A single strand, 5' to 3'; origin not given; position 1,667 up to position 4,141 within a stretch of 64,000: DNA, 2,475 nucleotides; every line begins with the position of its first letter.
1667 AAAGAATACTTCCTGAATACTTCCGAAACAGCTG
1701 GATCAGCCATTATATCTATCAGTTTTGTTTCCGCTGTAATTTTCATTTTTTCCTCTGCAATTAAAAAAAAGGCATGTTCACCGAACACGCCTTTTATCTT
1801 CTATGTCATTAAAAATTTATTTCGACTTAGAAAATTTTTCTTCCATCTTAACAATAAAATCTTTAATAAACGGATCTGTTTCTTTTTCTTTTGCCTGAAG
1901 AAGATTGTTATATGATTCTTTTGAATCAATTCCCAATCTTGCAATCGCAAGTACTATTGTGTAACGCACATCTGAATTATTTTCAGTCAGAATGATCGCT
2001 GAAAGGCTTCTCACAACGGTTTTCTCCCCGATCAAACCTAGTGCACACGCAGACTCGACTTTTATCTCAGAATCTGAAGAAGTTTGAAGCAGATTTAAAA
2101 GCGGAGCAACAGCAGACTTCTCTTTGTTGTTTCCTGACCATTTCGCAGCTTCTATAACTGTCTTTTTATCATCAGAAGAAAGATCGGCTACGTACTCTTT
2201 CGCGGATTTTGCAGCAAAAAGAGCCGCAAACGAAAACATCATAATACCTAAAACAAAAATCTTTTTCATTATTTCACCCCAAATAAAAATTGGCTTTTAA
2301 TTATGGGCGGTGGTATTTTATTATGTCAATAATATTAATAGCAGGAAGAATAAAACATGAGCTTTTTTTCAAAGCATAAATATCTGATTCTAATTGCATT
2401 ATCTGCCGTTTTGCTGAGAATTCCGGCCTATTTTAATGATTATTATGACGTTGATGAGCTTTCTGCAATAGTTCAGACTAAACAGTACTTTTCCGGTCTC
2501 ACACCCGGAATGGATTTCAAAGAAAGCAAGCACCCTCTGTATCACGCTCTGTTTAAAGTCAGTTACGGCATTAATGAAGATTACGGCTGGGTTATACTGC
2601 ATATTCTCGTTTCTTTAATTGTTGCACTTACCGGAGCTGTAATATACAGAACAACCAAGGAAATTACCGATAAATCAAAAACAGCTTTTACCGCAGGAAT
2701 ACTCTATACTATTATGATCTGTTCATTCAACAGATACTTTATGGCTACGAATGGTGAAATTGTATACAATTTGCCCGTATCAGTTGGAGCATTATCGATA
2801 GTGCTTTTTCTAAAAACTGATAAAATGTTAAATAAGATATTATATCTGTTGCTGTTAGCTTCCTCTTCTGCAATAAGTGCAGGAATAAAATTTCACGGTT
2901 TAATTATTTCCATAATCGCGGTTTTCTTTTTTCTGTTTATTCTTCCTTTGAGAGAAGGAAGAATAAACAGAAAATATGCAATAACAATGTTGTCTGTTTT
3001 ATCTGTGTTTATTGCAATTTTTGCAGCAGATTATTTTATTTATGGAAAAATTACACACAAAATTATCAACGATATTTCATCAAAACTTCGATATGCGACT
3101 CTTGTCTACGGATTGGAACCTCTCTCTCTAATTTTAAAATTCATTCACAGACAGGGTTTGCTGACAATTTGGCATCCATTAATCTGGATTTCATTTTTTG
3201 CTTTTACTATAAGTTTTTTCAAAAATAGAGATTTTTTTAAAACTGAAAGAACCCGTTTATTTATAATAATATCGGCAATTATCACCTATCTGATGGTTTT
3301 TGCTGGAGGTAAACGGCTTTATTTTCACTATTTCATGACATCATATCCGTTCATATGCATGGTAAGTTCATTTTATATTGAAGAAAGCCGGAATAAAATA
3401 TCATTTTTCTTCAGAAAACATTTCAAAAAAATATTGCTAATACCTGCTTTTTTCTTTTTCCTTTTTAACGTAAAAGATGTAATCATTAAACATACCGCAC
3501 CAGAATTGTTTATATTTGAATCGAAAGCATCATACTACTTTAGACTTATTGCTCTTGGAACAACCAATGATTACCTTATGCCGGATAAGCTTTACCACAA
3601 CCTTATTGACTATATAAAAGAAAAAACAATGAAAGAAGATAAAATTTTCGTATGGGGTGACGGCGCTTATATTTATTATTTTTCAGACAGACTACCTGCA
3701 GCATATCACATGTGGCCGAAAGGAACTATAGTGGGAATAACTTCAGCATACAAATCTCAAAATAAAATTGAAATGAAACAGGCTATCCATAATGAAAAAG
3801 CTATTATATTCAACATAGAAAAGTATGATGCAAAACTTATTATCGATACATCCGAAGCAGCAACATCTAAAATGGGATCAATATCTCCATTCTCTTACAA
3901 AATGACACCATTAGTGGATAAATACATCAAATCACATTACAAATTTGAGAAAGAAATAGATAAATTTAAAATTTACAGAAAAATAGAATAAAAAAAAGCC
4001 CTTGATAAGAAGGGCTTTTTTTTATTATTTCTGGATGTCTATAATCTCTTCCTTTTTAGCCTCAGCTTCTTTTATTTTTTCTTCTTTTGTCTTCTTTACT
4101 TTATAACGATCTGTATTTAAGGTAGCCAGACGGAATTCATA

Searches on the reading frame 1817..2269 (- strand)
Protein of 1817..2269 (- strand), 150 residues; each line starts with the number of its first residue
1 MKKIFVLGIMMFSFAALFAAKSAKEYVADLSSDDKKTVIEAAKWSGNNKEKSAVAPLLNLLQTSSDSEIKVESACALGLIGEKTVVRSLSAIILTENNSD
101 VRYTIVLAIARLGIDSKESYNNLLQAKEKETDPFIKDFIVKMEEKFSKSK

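Call 78: search_protein_families(library=pfam, proteins=[window:1817-2269:-], max_evalue=0.001)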
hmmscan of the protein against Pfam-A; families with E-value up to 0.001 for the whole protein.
window:1817-2269:- (150 aa): 2 families
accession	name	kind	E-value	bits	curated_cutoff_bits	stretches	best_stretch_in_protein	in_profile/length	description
PF13646.12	HEAT_2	-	1.5e-18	67.3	27.7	2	30-110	8-88/88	HEAT repeats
PF00514.29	Arm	-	0.00022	21.6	20.6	1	53-78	13-37/41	Armadillo/beta-catenin-like repeat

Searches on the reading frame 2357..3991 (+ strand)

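Call 78: search_protein_families(library=pfam, proteins=[window:2357-3991:+], max_evalue=0.001)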
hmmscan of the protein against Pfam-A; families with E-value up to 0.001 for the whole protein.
window:2357-3991:+ (544 aa): 1 family
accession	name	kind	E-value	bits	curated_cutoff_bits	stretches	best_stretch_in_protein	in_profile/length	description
PF13231.12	PMT_2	-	5.4e-05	23.9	26.1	1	60-219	4-153/160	Dolichyl-phosphate-mannose-protein mannosyltransferase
